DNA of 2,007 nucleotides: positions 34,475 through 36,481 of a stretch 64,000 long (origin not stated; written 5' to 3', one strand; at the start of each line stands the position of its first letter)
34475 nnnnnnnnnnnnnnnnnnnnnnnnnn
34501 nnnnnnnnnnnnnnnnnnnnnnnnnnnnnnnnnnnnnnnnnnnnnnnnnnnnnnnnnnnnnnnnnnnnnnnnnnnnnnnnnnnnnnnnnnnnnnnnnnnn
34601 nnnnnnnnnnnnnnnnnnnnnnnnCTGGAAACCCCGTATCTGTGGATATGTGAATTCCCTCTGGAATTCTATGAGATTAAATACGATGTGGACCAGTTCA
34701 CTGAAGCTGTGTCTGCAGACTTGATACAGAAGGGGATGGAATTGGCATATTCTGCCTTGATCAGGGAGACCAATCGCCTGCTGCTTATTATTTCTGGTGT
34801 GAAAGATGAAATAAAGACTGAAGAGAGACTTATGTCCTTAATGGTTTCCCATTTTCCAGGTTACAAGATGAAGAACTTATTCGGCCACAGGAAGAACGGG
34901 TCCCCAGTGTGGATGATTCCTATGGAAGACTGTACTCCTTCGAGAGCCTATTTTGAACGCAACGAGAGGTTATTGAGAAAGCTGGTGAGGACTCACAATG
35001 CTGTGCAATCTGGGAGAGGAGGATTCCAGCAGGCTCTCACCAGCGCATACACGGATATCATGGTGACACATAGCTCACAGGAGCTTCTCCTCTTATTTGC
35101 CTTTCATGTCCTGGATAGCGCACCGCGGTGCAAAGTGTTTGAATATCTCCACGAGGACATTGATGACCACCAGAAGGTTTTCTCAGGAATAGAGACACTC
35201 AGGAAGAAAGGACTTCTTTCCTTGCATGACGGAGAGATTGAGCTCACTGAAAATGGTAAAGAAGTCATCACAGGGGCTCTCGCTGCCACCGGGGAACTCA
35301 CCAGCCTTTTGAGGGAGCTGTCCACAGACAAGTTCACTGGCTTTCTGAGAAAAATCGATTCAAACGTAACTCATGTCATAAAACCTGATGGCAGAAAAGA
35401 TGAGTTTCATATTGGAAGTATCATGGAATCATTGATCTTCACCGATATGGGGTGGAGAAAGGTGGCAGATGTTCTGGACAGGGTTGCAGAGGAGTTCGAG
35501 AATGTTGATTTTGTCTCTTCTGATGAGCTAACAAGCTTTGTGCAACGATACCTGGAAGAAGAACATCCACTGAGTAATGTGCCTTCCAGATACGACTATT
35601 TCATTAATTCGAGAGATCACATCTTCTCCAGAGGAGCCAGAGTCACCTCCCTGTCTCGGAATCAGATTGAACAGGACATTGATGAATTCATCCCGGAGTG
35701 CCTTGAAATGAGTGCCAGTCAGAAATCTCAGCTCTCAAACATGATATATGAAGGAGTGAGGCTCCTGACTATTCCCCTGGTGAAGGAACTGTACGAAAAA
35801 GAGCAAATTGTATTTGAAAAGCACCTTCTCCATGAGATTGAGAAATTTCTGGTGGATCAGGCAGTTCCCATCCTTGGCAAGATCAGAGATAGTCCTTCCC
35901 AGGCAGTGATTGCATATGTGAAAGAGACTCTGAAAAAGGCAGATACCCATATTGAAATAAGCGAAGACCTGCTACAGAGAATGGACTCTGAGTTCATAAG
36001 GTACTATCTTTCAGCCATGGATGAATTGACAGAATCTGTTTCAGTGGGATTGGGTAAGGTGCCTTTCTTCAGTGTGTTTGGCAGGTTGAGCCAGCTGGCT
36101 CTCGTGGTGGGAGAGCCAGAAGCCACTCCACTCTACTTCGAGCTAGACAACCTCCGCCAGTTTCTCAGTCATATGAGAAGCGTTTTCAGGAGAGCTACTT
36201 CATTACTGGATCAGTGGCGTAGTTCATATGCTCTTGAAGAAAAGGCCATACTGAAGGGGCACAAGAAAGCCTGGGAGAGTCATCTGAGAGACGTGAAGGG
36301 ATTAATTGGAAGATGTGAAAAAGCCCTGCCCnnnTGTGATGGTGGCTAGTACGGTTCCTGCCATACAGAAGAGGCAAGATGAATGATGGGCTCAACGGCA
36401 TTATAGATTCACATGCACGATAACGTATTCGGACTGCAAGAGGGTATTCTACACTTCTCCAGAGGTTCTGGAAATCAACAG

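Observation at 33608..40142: Candidate undescribed signalling module: ParB-fold/wHTH/ATP-cone protein + KaiC-like ATPase + FG-GAP receptor with DUF835 tail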

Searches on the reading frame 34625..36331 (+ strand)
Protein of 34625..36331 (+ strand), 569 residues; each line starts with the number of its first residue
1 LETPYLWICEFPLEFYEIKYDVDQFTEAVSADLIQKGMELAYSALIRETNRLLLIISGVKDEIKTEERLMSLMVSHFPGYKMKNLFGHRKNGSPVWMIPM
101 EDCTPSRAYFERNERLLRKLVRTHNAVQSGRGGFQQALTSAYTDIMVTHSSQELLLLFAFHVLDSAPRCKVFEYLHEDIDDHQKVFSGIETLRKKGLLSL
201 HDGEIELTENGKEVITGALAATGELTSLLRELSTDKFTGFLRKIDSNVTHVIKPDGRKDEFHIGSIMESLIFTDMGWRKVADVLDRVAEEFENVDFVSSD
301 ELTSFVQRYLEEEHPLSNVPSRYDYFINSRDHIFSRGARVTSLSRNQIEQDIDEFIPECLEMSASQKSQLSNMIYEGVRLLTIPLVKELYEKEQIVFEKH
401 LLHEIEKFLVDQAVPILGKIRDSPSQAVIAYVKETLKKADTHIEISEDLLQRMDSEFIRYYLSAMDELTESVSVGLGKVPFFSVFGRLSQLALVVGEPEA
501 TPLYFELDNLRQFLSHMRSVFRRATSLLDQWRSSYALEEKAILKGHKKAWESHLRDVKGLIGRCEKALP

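Call 68: search_solved_structures(query=A5, max_evalue=10, show_alignments=2)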
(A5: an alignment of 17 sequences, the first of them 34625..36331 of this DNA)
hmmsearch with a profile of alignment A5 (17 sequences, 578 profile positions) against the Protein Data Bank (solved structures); distinct sequences matched with E-value up to 10: 27.
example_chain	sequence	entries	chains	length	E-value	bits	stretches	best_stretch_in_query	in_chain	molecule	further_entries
2x4h_A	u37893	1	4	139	5.2e-06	28.6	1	151-233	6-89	HYPOTHETICAL PROTEIN SSO2273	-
2eth_A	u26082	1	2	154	0.00066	21.7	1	152-246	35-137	transcriptional regulator, putative, Mar family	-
8aga_A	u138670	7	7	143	0.0024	19.8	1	130-251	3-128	Transcriptional regulator HosA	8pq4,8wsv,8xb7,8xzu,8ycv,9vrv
5k5o_A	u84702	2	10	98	0.0039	19.1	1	166-239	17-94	AspA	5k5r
5k1y_C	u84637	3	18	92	0.014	17.2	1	166-235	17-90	AspA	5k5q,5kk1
3df8_A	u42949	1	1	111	0.018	16.9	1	166-233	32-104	possible HxlR family transcriptional factor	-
4rs8_A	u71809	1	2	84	0.025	16.5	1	166-234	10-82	AspA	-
2qvo_A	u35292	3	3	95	0.053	15.4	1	157-232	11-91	Uncharacterized protein AF_1382 | Protein AF_1382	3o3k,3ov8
3jb9_G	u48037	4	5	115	0.16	13.8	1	495-554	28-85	Small nuclear ribonucleoprotein Sm D2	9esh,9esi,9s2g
7oyk_AAA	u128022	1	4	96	0.22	13.4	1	152-232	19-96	Central glycolytic genes regulator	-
2o0m_A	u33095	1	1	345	0.25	13.2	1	153-237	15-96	Transcriptional regulator, SorC family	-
3t1b_A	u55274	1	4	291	0.33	12.8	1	191-239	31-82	Transcriptional regulator, LysR family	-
3szp_A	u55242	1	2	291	0.33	12.8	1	191-239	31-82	Transcriptional regulator, LysR family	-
6qfd_A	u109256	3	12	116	0.34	12.7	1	176-226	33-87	DNA-binding protein | hsRosR DNA binding protein | DNA binding protein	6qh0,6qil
6qua_A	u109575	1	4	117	0.34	12.7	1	176-226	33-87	hsRosR-DNA binding protein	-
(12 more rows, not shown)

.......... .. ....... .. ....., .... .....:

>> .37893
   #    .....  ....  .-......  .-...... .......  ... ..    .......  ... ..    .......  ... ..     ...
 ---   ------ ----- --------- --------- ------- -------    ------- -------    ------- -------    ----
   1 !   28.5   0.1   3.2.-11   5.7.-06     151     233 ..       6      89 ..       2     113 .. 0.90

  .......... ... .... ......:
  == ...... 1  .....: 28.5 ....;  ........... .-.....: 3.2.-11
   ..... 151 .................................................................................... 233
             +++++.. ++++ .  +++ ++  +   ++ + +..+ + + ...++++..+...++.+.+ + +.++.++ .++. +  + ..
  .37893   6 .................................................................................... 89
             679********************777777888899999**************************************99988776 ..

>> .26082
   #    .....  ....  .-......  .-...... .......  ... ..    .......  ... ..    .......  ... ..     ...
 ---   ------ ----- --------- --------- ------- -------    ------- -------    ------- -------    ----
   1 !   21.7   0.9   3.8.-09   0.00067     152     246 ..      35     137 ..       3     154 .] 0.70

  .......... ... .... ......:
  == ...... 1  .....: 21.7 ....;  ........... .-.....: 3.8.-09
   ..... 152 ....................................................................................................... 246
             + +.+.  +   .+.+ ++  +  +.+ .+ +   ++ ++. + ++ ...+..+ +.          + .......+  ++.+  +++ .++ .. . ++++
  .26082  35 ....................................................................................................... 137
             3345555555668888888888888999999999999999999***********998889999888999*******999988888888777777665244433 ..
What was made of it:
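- On MarR/DtxR-type winged helix: Profile A5 hits 2x4h at 5.2e-6, 2eth (MarR family) at 6.6e-4 and HosA at 2.4e-3 (call 68).
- Checked: Winged helix: the family profile hits PDB 2x4h at 5e-6 and a MarR protein at 7e-4 (call 68).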

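Call 70: search_protein_families(library=pfam, alignment_id=A5, max_evalue=0.1)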
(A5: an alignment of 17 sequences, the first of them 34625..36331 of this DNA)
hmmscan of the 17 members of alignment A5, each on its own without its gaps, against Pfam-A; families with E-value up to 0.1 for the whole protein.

A. member 1, window:34625-36331:+ (569 aa): 3 families
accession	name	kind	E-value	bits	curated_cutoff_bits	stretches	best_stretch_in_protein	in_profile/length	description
PF03477.21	ATP-cone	-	0.0071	17.3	25.8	1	250-314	2-70/88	ATP cone domain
PF09821.14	AAA_assoc_C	-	0.047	14.7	27.6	0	175-219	7-48/119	C-terminal AAA-associated domain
PF06969.22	HemN_C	-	0.065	13.7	24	0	183-211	35-64/67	HemN C-terminal domain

B. families by the number of members that match (of 17 scanned): 17 families
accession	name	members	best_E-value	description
PF03477.21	ATP-cone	10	3.7e-05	ATP cone domain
PF06969.22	HemN_C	2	0.0031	HemN C-terminal domain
PF14947.12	HTH_45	2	0.021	Winged helix-turn-helix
PF09821.14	AAA_assoc_C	2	0.047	C-terminal AAA-associated domain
PF09114.16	MotA_activ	1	0.00093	Transcription factor MotA, activation domain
PF07600.16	DUF1564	1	0.0075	Protein of unknown function (DUF1564)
PF08359.16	TetR_C_4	1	0.008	YsiA-like protein, C-terminal region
PF24409.1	wHTH-PRTase_assc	1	0.012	wHTH-PRTase associated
PF04182.18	B-block_TFIIIC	1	0.012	B-block binding subunit of TFIIIC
PF23159.1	WH_Rok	1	0.023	Repressor Rok winged helix domain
PF13562.11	NTP_transf_4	1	0.035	Sugar nucleotidyl transferase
PF02744.22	GalP_UDP_tr_C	1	0.049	Galactose-1-phosphate uridyl transferase, C-terminal domain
PF25646.1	SPV1_VP4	1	0.064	Sulfolobus polyhedral virus 1 major capsid protein VP4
PF22277.2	EncFtn-like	1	0.07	EncFtn-like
PF13744.12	HTH_37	1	0.077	Helix-turn-helix domain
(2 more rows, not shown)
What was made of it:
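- On ATP-cone (PF03477): However, 10 of 17 fused and split members hit at the same position, with best E 3.7e-5 (call 70).
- Closest known: NrdR and ribonucleotide reductase ATP-cones. Same: Pfam ATP-cone is the most frequent hit across the family (call 70).
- Checked: However, 10 of 17 family members hit PF03477 at the same position, with best E 3.7e-5 (call 70).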

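Call 77: predict_structure(alignment_id=A6)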
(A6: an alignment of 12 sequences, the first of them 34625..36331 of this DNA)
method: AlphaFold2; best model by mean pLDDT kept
length: 569 residues; sequences in the alignment: 12
mean_pLDDT: 78.4   pTM: 0.49
mean pLDDT of the five models: 78.4, 78.4, 75.9, 71.6, 71.5
residues with pLDDT >= 90: 144; 70-90: 271; 50-70: 122; < 50: 32
segments of 3 or more residues with pLDDT < 50: 102-111, 234-245, 252-260
pLDDT, mean of each block of 10 residues (from residue 1): 78 73 88 89 73 85 90 86 79 80 40 62 69 58 71 87 77 68 80 92 84 86 67 47 49 46 64 68 70 60 76 67 73 83 86 91 88 84 63 77 91 90 90 95 95 90 95 94 88 85 87 91 88 67 80 95 93
secondary structure, 60 per line:
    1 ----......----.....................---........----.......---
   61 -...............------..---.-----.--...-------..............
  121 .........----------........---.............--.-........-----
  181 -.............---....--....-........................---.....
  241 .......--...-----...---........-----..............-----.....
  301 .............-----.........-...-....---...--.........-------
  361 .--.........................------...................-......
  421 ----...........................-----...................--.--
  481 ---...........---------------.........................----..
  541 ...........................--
elements in order: E5-10 H15-35 E39-46 E51-57 H62-76 E97-99 H107-129 H140-147 H151-163 H168-175 H182-194 E198-201 E204-207 H209-232 H236-247 E250-252 E258-260 H264-271 H277-290 E296-298 H299-313 H319-327 E333-336 E340-342 H345-353 H364-388 E395-398 H399-413 H415-420 H425-451 H457-475 H484-494 H510-534 H539-567

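Call 80: fold_search(model_id=the predicted structure, library=pdb)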
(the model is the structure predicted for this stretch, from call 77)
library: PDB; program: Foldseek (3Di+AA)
matches with E <= 10: 1054; with E <= 0.001: 0
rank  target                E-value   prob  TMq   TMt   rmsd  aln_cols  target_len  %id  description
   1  5im3_B                3.0e-03  0.99  0.13  0.10  15.7       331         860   10  Crystal structure of the class I ribonucleotide reductase from Pseudomonas aeruginosa in complex with dATP (released 2016-05-04)
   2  7m3h_A                9.1e-03  0.77  0.12  0.15  22.9       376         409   10  Targeting Enterococcus faecalis HMG-CoA reductase with a novel non-statin inhibitor (released 2022-09-21)
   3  5im3_A                1.8e-02  0.85  0.13  0.08  22.3       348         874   10  Crystal structure of the class I ribonucleotide reductase from Pseudomonas aeruginosa in complex with dATP (released 2016-05-04)
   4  7m1z_A                2.2e-02  0.87  0.13  0.19  15.7       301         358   10  Targeting Enterococcus faecalis HMG-CoA reductase with a novel non-statin inhibitor (released 2022-09-21)
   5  6pco_A                2.5e-02  1.00  0.14  0.52   5.1       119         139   21  Mechanism for regulation of DNA binding of Bordetella bronchiseptica BpsR by 6-hydroxynicotinic acid (released 2019-11-06)
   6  6pcp_B                3.0e-02  1.00  0.15  0.53   8.0       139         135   20  Mechanism for regulation of DNA binding of Bordetella bronchiseptica BpsR by 6-hydroxynicotinic acid (released 2019-11-06)
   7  8ie2_F                3.0e-02  0.21  0.13  0.12  24.9       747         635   10  Crystal structure of Lactiplantibacillus plantarum GlyRS (released 2023-06-07)
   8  6pco_B                3.1e-02  1.00  0.14  0.53   8.1       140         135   20  Mechanism for regulation of DNA binding of Bordetella bronchiseptica BpsR by 6-hydroxynicotinic acid (released 2019-11-06)
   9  7xjy_A                3.1e-02  0.44  0.14  0.11  19.0       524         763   11  Cryo-EM structure of Oryza sativa plastid glycyl-tRNA synthetase (apo form) (released 2023-05-03)
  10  7m66_A                3.7e-02  0.69  0.12  0.17  15.8       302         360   10  Targeting Enterococcus faecalis HMG-CoA reductase with a novel non-statin inhibitor (released 2022-09-28)
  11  7yse_D                4.9e-02  0.23  0.14  0.13  26.8       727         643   12  Crystal structure of E. coli heterotetrameric GlyRS in complex with tRNA (released 2023-02-01)
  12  7yse_C                5.1e-02  0.21  0.14  0.13  26.1       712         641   12  Crystal structure of E. coli heterotetrameric GlyRS in complex with tRNA (released 2023-02-01)
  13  6pcp_A                5.6e-02  1.00  0.14  0.52   7.7       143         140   20  Mechanism for regulation of DNA binding of Bordetella bronchiseptica BpsR by 6-hydroxynicotinic acid (released 2019-11-06)
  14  5olk_A                6.1e-02  0.69  0.14  0.20  23.6       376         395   11  Crystal structure of the ATP-cone-containing NrdB from Leeuwenhoekiella blandensis (released 2018-01-10)
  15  2xv4                  6.1e-02  0.21  0.12  0.14  25.4       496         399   11  Structure of Human RPC62 (partial) (released 2011-03-02)
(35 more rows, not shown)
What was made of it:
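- On ATP-cone (PF03477): Foldseek's top hit is 5im3, a reductase with ATP-cones (E 3e-3, probability 0.99, call 80).
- Closest known: NrdR and ribonucleotide reductase ATP-cones. Same: The top Foldseek hit is P. aeruginosa NrdA with tandem ATP-cones (call 80).
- Checked: The top Foldseek hit of the C-terminal model is an ATP-cone-bearing ribonucleotide reductase (call 80).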
